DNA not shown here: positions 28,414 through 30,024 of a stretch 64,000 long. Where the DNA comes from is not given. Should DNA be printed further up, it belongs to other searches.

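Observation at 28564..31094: RodA-like and PBP2-like pair next to the Ser/Thr kinase have both lost conserved catalytic motifs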

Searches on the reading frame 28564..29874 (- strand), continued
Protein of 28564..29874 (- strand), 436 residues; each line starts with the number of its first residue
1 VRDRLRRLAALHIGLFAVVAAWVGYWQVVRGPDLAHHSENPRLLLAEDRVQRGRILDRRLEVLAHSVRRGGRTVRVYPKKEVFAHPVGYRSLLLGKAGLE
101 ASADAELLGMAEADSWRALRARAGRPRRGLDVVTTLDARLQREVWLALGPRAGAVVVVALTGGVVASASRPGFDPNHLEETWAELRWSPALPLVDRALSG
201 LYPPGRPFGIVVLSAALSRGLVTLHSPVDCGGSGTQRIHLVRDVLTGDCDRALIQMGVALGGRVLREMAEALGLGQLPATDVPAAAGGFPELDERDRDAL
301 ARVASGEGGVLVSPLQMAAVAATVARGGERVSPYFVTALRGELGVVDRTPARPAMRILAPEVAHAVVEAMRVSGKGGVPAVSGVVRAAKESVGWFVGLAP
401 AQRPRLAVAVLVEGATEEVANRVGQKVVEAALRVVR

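Call 11: find_homologous_proteins(query=window:28564-29874:-, max_evalue=0.00001)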
Query window:28564-29874:- (436 aa): 196 proteins with E <= 0.00001 among 8000 candidates; the best 120 are listed.
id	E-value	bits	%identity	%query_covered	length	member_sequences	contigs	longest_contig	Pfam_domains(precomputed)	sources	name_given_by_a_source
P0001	9.0e-255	864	93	100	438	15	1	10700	PF21922.2,PF00905.28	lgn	-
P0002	1.4e-240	817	88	100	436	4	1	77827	PF21922.2,PF00905.28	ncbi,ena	-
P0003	8.0e-167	574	68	92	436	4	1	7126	PF21922.2,PF00905.28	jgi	-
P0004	2.9e-166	572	67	100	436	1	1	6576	PF21922.2,PF00905.28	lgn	-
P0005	5.4e-160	551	65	95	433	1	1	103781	PF21922.2,PF00905.28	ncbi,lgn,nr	ncbi:MAG: penicillin-binding transpeptidase domain-containing protein [Armatimonadota bacterium]|nr:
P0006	6.4e-158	544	64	99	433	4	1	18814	PF21922.2,PF00905.28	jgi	jgi:peptidoglycan glycosyltransferase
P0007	2.9e-157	542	65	99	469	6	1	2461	PF21922.2,PF00905.28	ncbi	ncbi:MAG: hypothetical protein C4303_09910, partial [candidate division GAL15 bacterium]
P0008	1.2e-153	530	63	100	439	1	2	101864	PF21922.2,PF00905.28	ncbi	-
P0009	1.5e-149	517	60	99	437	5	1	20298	PF21922.2,PF00905.28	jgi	jgi:peptidoglycan glycosyltransferase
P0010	2.0e-145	503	61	99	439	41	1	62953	PF21922.2,PF00905.28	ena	-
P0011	3.1e-145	503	62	99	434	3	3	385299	PF21922.2,PF00905.28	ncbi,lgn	-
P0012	7.4e-137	475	59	100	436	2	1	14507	PF21922.2,PF00905.28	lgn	-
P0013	1.1e-132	461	56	100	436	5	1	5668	PF21922.2,PF00905.28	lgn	-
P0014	2.0e-117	411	55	94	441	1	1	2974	PF21922.2,PF00905.28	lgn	-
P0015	6.7e-117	409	53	100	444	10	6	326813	PF21922.2,PF00905.28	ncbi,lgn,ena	-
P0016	1.6e-115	405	54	100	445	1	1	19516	PF21922.2,PF00905.28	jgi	jgi:peptidoglycan glycosyltransferase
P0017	3.0e-115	404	53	100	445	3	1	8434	PF21922.2,PF00905.28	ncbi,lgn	-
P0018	4.2e-109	384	51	94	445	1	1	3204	PF21922.2,PF00905.28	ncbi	-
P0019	2.0e-98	348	46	100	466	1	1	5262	PF21922.2,PF00905.28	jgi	jgi:peptidoglycan glycosyltransferase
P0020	8.9e-95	336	47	100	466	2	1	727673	PF21922.2,PF00905.28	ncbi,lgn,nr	ncbi:MAG: penicillin-binding transpeptidase domain-containing protein [Armatimonadota bacterium]|nr:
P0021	3.8e-93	331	47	100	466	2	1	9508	PF21922.2,PF00905.28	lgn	-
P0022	2.8e-80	289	44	94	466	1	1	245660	PF21922.2,PF00905.28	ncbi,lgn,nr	ncbi:MAG: penicillin-binding transpeptidase domain-containing protein [Armatimonadetes bacterium]|nr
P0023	6.3e-75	271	40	98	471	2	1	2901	PF21922.2,PF00905.28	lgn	-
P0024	1.0e-64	237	38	99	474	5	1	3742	PF21922.2,PF00905.28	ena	-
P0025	2.5e-64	236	41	99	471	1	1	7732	PF21922.2,PF00905.28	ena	-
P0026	1.0e-61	228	38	94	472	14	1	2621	PF21922.2,PF00905.28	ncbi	-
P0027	7.0e-57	212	38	96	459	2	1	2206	PF21922.2,PF00905.28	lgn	-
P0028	9.2e-57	211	39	92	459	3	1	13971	PF21922.2,PF00905.28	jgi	jgi:peptidoglycan glycosyltransferase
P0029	4.2e-50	189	34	99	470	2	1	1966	PF21922.2,PF00905.28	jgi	jgi:peptidoglycan glycosyltransferase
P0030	5.8e-47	179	35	99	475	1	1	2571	PF21922.2,PF00905.28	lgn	-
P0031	1.6e-46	177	46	46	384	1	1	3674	PF21922.2,PF00905.28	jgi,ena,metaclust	metaclust:\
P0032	2.5e-46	177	37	92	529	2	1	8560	PF21922.2,PF00905.28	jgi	jgi:peptidoglycan glycosyltransferase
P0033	4.8e-46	176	36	91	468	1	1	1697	PF21922.2,PF00905.28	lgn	-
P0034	3.4e-44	170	36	89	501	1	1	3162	PF21922.2,PF00905.28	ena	-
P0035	4.7e-44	169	33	95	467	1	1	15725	PF21922.2,PF00905.28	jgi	jgi:peptidoglycan glycosyltransferase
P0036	1.2e-43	168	34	99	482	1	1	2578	PF21922.2,PF00905.28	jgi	jgi:penicillin-binding protein A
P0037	2.5e-43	167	35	92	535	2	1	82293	PF21922.2,PF00905.28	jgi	-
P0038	5.0e-43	166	37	83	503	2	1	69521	PF21922.2,PF00905.28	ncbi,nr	ncbi:MAG: penicillin-binding protein 2 [Chromatiaceae bacterium]|nr:MAG: penicillin-binding protein 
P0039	5.1e-43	166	35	90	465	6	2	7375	PF21922.2,PF00905.28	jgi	jgi:penicillin-binding protein A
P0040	2.7e-42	164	36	93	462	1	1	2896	PF21922.2,PF00905.28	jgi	-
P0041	3.1e-42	163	36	94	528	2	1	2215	PF21922.2,PF00905.28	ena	-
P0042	5.0e-42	163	35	94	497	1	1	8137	PF21922.2,PF00905.28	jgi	jgi:peptidoglycan glycosyltransferase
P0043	1.2e-41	162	36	83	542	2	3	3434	PF21922.2,PF00905.28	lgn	-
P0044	2.1e-41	161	35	92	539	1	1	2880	PF21922.2,PF00905.28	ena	-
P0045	5.0e-41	159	37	89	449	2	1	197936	PF21922.2,PF00905.28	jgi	jgi:peptidoglycan glycosyltransferase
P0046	9.1e-41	159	32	96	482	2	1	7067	PF21922.2,PF00905.28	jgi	jgi:penicillin-binding protein A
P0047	2.6e-40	157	36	88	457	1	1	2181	PF21922.2,PF00905.28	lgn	-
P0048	3.5e-40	157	36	86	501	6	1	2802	PF21922.2,PF00905.28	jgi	jgi:peptidoglycan glycosyltransferase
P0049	7.2e-40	156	35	86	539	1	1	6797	PF21922.2,PF00905.28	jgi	jgi:peptidoglycan glycosyltransferase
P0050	8.0e-40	155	34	95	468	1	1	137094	PF21922.2,PF00905.28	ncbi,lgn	-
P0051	8.6e-40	155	37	94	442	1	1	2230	PF21922.2,PF00905.28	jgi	jgi:peptidoglycan glycosyltransferase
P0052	9.6e-40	155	34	99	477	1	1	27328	PF21922.2,PF00905.28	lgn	-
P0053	1.0e-39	155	35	92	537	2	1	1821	PF21922.2,PF00905.28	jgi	jgi:peptidoglycan glycosyltransferase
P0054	1.1e-39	155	34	92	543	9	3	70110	PF21922.2,PF00905.28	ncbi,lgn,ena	-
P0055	1.6e-39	154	34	92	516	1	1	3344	PF21922.2,PF00905.28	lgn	-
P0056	1.7e-39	154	34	83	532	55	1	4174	PF21922.2,PF00905.28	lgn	-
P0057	2.0e-39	154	33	98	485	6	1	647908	PF03717.21,PF21922.2,PF00905.28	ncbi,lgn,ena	-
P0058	3.3e-39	153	33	94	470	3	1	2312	PF21922.2,PF00905.28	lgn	-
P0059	3.8e-39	153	35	99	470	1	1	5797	PF21922.2,PF00905.28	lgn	-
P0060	5.0e-39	153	33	94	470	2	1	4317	PF21922.2,PF00905.28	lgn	-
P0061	5.8e-39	153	35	98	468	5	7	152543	PF21922.2,PF00905.28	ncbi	ncbi:MAG: peptidoglycan D,D-transpeptidase FtsI family protein [Vulcanimicrobiaceae bacterium]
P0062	5.8e-39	153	32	96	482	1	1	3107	PF21922.2,PF00905.28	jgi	jgi:peptidoglycan glycosyltransferase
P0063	6.9e-39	152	36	86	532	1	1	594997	PF21922.2,PF00905.28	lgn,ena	-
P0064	6.9e-39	152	32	95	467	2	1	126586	PF21922.2,PF00905.28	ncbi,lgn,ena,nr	ncbi:MAG TPA: penicillin-binding transpeptidase domain-containing protein [Dehalococcoidia bacterium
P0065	7.4e-39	152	33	95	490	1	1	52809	PF21922.2,PF00905.28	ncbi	ncbi:MAG: peptidoglycan D,D-transpeptidase FtsI family protein [Actinomycetota bacterium]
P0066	8.7e-39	152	35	92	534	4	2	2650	PF21922.2,PF00905.28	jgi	-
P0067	9.2e-39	152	36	92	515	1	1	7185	PF21922.2,PF00905.28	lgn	-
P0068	9.3e-39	152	41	78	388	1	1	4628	PF21922.2,PF00905.28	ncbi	-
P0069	1.2e-38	152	34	93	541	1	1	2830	PF21922.2,PF00905.28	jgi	-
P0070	1.3e-38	151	35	86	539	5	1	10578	PF21922.2,PF00905.28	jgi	-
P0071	1.6e-38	151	33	99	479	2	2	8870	PF21922.2,PF00905.28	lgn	-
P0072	3.3e-38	150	34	99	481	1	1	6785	PF21922.2,PF00905.28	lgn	-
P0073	4.4e-37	146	34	84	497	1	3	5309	PF21922.2,PF00905.28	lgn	-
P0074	7.4e-37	146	36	98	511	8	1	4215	PF21922.2,PF00905.28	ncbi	ncbi:MAG: peptidoglycan D,D-transpeptidase FtsI family protein [Candidatus Limnocylindrales bacteriu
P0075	7.6e-37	146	35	84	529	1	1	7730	PF21922.2,PF00905.28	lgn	-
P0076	9.8e-37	145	33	95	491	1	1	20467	PF21922.2,PF00905.28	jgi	jgi:peptidoglycan glycosyltransferase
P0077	1.7e-36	144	32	96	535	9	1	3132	PF21922.2,PF00905.28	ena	-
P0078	1.8e-36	144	32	95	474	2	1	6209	PF21922.2,PF00905.28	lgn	-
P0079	3.3e-36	144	34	92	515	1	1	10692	PF21922.2,PF00905.28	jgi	-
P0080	4.9e-36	143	29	98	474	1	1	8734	PF21922.2,PF00905.28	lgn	-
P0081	7.0e-36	142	36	83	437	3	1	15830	PF21922.2,PF00905.28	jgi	jgi:peptidoglycan glycosyltransferase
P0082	9.2e-36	142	33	93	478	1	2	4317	PF21922.2,PF00905.28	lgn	-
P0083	4.0e-35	140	35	75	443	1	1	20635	PF21922.2,PF00905.28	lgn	-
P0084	9.1e-35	139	32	88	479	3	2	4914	PF21922.2,PF00905.28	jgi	jgi:peptidoglycan glycosyltransferase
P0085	3.2e-34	137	32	94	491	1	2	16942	PF21922.2,PF00905.28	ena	-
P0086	4.0e-34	137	32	99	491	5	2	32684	PF21922.2,PF00905.28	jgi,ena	-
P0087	7.9e-34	136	30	95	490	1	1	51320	PF21922.2,PF00905.28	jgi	jgi:peptidoglycan glycosyltransferase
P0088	1.1e-33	135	32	94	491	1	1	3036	PF21922.2,PF00905.28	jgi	jgi:peptidoglycan glycosyltransferase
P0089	3.2e-32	130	31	95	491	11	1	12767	PF21922.2,PF00905.28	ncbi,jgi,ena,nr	ncbi:MAG TPA: penicillin-binding transpeptidase domain-containing protein [Actinomycetota bacterium]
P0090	3.7e-32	130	35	95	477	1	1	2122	PF00905.28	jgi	jgi:peptidoglycan glycosyltransferase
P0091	3.9e-32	130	32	94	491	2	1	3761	PF21922.2,PF00905.28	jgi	jgi:peptidoglycan glycosyltransferase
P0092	8.2e-31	126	41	60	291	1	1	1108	PF21922.2,PF00905.28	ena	-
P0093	3.9e-30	124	32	98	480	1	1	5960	PF00905.28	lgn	-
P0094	8.4e-29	119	31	90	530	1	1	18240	PF21922.2,PF00905.28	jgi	jgi:penicillin-binding protein A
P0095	7.4e-27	113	32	94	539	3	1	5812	PF21922.2,PF00905.28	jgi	jgi:peptidoglycan glycosyltransferase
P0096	2.3e-25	108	31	84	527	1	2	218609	PF21922.2,PF00905.28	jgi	jgi:peptidoglycan glycosyltransferase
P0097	2.6e-24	104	35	75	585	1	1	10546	PF03717.21,PF00905.28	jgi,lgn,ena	-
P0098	3.7e-24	104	30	89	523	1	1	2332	PF21922.2,PF00905.28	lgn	-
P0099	1.3e-23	102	30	82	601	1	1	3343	PF03717.21,PF00905.28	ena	-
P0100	1.6e-23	102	29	94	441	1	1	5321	PF21922.2,PF00905.28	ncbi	-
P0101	2.8e-23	101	32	90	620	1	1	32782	PF00905.28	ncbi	-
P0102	7.0e-23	100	32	94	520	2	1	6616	PF00905.28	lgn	-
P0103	1.3e-22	99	36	67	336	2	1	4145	PF00905.28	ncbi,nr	ncbi:MAG: penicillin-binding protein, partial [Actinomycetota bacterium]|nr:penicillin-binding prote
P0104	1.5e-22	99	35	90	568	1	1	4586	PF03717.21,PF00905.28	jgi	jgi:hypothetical protein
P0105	1.8e-22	98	29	79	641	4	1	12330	PF03717.21,PF00905.28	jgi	-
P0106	2.0e-22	98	31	89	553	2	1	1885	PF03717.21,PF05223.18,PF00905.28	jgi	jgi:peptidoglycan glycosyltransferase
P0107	2.4e-22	98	31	89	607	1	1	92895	PF14559.13,PF03704.24,PF13414.13,PF13432.13,PF13428.13,PF00905.28,PF07719.24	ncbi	-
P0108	8.4e-22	96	28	78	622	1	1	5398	PF03717.21,PF00905.28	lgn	-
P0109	2.6e-21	94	27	79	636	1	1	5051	PF03717.21,PF00905.28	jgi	-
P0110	2.9e-21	94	33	83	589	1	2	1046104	PF03717.21,PF05223.18,PF00905.28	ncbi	-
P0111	4.9e-21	94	29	78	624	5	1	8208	PF03717.21,PF00905.28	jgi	jgi:penicillin-binding protein 2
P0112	5.4e-21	93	31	88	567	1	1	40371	PF03717.21,PF05223.18,PF00905.28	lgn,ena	-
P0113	6.9e-21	93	33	88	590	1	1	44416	PF03717.21,PF05223.18,PF00905.28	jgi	jgi:penicillin-binding protein A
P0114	7.4e-21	93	33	72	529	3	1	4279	PF03717.21,PF00905.28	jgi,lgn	jgi:peptidoglycan glycosyltransferase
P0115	1.2e-20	92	34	88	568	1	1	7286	PF03717.21,PF00905.28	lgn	-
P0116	1.2e-20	92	29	78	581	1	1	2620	PF03717.21,PF00905.28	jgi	-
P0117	1.6e-20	92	31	88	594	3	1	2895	PF03717.21,PF05223.18,PF00905.28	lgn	-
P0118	2.5e-20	91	29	79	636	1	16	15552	PF03717.21,PF00905.28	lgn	-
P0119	3.1e-20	91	31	88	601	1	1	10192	PF03717.21,PF00905.28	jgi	jgi:penicillin-binding protein 2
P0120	5.1e-20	90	32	83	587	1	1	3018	PF03717.21,PF00905.28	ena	-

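Call 18: find_related_loci(query=A3, collection=genome_contigs, flank=10000)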
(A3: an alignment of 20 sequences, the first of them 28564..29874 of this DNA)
Query A3 (436 aa) in genome_contigs; peptide patterns used: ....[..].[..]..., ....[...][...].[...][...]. (x = any residue, [..] = any of these).
600 stretches matched a pattern (row limit reached: there are more); 588 encode a relative of the query (tblastn E <= 1e-3); the best 80 are kept; 80 distinct loci.
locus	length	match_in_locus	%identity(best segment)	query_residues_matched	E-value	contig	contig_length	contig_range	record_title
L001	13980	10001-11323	33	1-413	6e-60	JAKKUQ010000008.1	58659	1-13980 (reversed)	MAG: Thermosediminibacteraceae bacterium isolate bin 27 NODE_22_length_58659_cov_175.550372, whole genome shotgun sequen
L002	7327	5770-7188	37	4-436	5e-58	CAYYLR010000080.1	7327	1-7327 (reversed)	MAG TPA_asm: uncultured Coriobacteriaceae bacterium isolate SRP257756_co1_53 genome assembly, contig: NODE_9455_length_7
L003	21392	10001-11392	30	1-434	4e-57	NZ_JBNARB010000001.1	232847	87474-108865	MAG: Thermovenabulum sp. isolate Kamch4316-2DMB-04 bin21.fa-1, whole genome shotgun sequence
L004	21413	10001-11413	33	5-432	1e-56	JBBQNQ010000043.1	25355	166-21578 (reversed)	MAG: Solirubrobacterales bacterium isolate Co_metawrap_272 Cmw_272_k141_28736613_length_25355_cov_12.0075, whole genome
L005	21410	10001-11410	34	1-423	2e-56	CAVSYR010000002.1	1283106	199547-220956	MAG: uncultured Solirubrobacterales bacterium isolate MFD05513.bin.2.44 genome assembly, contig: contig_4175, whole geno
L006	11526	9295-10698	35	4-432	7e-55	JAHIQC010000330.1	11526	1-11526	MAG: Actinomycetota bacterium isolate KR13_S3.mb.94 KR13_S3.mb.94_k141_461550, whole genome shotgun sequence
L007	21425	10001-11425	34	7-433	8e-54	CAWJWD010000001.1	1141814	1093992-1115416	MAG: uncultured Thermoleophilaceae bacterium isolate MFD09206.bin.2.141 genome assembly, contig: contig_1121, whole geno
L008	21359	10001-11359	32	1-415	1e-53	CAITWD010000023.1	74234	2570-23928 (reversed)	MAG: uncultured actinobacterium isolate Umea2p1_bin-1192 genome assembly, contig: bin-1192:23/41, whole genome shotgun s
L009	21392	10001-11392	35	15-432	5e-53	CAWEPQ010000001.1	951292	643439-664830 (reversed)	MAG: uncultured Thermoleophilaceae bacterium isolate MFD01916.bin.1.150 genome assembly, contig: contig_1140, whole geno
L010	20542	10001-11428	32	4-433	2e-52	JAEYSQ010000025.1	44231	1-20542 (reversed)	MAG: Actinomycetes bacterium isolate OH_CBlB_103 k127_3744197, whole genome shotgun sequence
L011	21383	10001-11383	32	1-432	3e-52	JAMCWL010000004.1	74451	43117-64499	MAG: Actinomycetota bacterium isolate FK_Sedi_B_Bin.58 NODE_745_length_74451_cov_4.68967, whole genome shotgun sequence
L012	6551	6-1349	34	22-423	5e-52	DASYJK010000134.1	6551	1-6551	MAG TPA_asm: Solirubrobacterales bacterium isolate SMAG_U4293 k141_136649, whole genome shotgun sequence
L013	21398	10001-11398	33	4-423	2e-51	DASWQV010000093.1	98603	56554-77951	MAG TPA_asm: Solirubrobacterales bacterium isolate SMAG_U3504 k141_1369264, whole genome shotgun sequence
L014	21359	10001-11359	31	13-432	7e-51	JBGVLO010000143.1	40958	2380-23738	MAG: Lachnospiraceae bacterium isolate fecal_MAG_28 fecal_MAG_28_contig_0143, whole genome shotgun sequence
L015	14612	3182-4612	32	5-430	2e-50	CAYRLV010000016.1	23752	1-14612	MAG TPA_asm: uncultured Ornithinicoccus sp. isolate SRP187154_co1_251 genome assembly, contig: NODE_2255_length_23752_co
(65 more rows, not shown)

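Call 19: find_encoding_contigs(protein=P0002, flank=10000, max_places=2)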
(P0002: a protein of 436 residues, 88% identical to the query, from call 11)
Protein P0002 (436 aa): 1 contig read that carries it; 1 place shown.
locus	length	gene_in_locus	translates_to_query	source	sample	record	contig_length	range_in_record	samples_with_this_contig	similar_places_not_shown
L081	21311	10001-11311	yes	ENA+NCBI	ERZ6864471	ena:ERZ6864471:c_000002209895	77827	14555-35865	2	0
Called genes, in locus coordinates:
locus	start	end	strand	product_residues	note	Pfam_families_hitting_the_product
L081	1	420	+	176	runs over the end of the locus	PF02224:Cytidylate_kin (faint), PF13189:Cytidylate_kin2, PF13207:AAA_17, PF13238:AAA_18, PF13671:AAA_33 (faint)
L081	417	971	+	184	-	PF02441:Flavoprotein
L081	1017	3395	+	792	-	PF17764:PriA_3primeBD, PF00270:DEAD, PF04851:ResIII, PF18319:Zn_ribbon_PriA, PF00271:Helicase_C (weak), PF18074:PriA_C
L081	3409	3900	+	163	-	PF01327:Pep_deformylase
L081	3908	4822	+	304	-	PF00551:Formyl_trans_N, PF02911:Formyl_trans_C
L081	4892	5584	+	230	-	PF04298:Zn_peptidase_2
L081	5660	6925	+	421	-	PF01029:NusB, PF22458:RsmF-B_ferredox, PF01728:FtsJ (weak), PF01189:Methyltr_RsmB-F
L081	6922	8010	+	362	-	PF21016:RlmN_N, PF04055:Radical_SAM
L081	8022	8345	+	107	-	PF16697:Yop-YscD_cpl, PF00498:FHA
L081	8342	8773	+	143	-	PF16697:Yop-YscD_cpl, PF00498:FHA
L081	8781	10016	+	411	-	PF01098:FTSW_RODA_SPOVE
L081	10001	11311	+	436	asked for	PF21922:PBP_dimer_2, PF00905:Transpeptidase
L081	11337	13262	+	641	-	PF00069:Pkinase, PF01636:APH (faint), PF07714:PK_Tyr_Ser-Thr, PF03109:ABC1 (weak), PF14531:Kinase-like (weak), PF03793:PASTA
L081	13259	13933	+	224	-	PF00834:Ribul_P_3_epim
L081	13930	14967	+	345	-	PF00850:Hist_deacetyl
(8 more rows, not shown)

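Call 20: find_encoding_contigs(protein=P0011, flank=10000, max_places=2)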
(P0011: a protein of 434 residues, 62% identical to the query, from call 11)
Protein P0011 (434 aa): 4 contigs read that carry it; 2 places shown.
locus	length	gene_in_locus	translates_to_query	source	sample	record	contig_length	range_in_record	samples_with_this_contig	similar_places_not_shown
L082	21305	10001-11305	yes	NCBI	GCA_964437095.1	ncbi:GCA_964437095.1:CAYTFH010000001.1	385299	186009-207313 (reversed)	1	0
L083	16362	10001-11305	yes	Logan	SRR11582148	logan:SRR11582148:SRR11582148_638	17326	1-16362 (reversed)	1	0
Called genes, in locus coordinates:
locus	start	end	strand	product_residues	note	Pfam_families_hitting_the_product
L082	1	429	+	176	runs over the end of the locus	PF01712:dNK (faint), PF02224:Cytidylate_kin (faint), PF13189:Cytidylate_kin2, PF13207:AAA_17, PF13238:AAA_18, PF13671:AAA_33 (faint)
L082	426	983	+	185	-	PF02441:Flavoprotein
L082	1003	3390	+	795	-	PF17764:PriA_3primeBD, PF13604:AAA_30 (faint), PF00270:DEAD, PF04851:ResIII, PF18319:Zn_ribbon_PriA, PF00271:Helicase_C (weak), PF18074:PriA_C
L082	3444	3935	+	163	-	PF01327:Pep_deformylase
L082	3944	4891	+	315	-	PF00551:Formyl_trans_N, PF02911:Formyl_trans_C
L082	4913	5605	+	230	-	PF04298:Zn_peptidase_2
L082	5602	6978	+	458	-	PF01029:NusB, PF22458:RsmF-B_ferredox, PF01728:FtsJ, PF01189:Methyltr_RsmB-F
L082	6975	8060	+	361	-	PF21016:RlmN_N, PF04055:Radical_SAM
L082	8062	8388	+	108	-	PF16697:Yop-YscD_cpl, PF00498:FHA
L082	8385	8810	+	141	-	PF16697:Yop-YscD_cpl, PF00498:FHA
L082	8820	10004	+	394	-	PF01098:FTSW_RODA_SPOVE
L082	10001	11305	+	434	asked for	PF21922:PBP_dimer_2, PF00905:Transpeptidase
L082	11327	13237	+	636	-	PF00069:Pkinase, PF01636:APH (faint), PF07714:PK_Tyr_Ser-Thr, PF03109:ABC1 (weak), PF14531:Kinase-like (weak), PF03793:PASTA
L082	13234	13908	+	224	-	PF00834:Ribul_P_3_epim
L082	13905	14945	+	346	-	PF00850:Hist_deacetyl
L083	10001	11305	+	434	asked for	PF21922:PBP_dimer_2, PF00905:Transpeptidase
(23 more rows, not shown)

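Call 21: find_encoding_contigs(protein=P0015, flank=10000, max_places=2)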
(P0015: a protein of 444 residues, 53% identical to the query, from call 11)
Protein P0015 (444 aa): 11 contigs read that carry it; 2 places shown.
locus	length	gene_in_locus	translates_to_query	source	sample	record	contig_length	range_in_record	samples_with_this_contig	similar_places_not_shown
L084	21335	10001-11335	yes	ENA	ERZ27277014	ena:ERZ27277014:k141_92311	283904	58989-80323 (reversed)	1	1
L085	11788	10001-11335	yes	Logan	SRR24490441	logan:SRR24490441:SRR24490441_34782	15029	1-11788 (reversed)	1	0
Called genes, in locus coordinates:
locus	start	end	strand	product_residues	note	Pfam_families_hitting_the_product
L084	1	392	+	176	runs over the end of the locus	PF02224:Cytidylate_kin (faint), PF13189:Cytidylate_kin2, PF13191:AAA_16 (weak), PF13207:AAA_17, PF13238:AAA_18, PF13671:AAA_33 (faint)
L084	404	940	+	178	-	PF02441:Flavoprotein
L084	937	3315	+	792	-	PF17764:PriA_3primeBD, PF00270:DEAD, PF04851:ResIII, PF18319:Zn_ribbon_PriA, PF00271:Helicase_C (weak), PF18074:PriA_C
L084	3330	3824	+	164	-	PF01327:Pep_deformylase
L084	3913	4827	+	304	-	PF00551:Formyl_trans_N, PF02911:Formyl_trans_C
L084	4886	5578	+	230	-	PF04298:Zn_peptidase_2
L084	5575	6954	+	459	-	PF01029:NusB, PF22458:RsmF-B_ferredox, PF01728:FtsJ (faint), PF01189:Methyltr_RsmB-F, PF13649:Methyltransf_25 (weak)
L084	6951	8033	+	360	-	PF21016:RlmN_N, PF04055:Radical_SAM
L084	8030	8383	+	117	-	PF16697:Yop-YscD_cpl, PF00498:FHA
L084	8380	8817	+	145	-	PF16697:Yop-YscD_cpl, PF00498:FHA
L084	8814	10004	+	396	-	PF01098:FTSW_RODA_SPOVE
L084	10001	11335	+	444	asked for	PF21922:PBP_dimer_2, PF00905:Transpeptidase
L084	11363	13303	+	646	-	PF00069:Pkinase, PF07714:PK_Tyr_Ser-Thr, PF03109:ABC1 (weak), PF03793:PASTA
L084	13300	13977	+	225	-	PF00834:Ribul_P_3_epim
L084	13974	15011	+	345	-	PF00850:Hist_deacetyl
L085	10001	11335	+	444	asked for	PF21922:PBP_dimer_2, PF00905:Transpeptidase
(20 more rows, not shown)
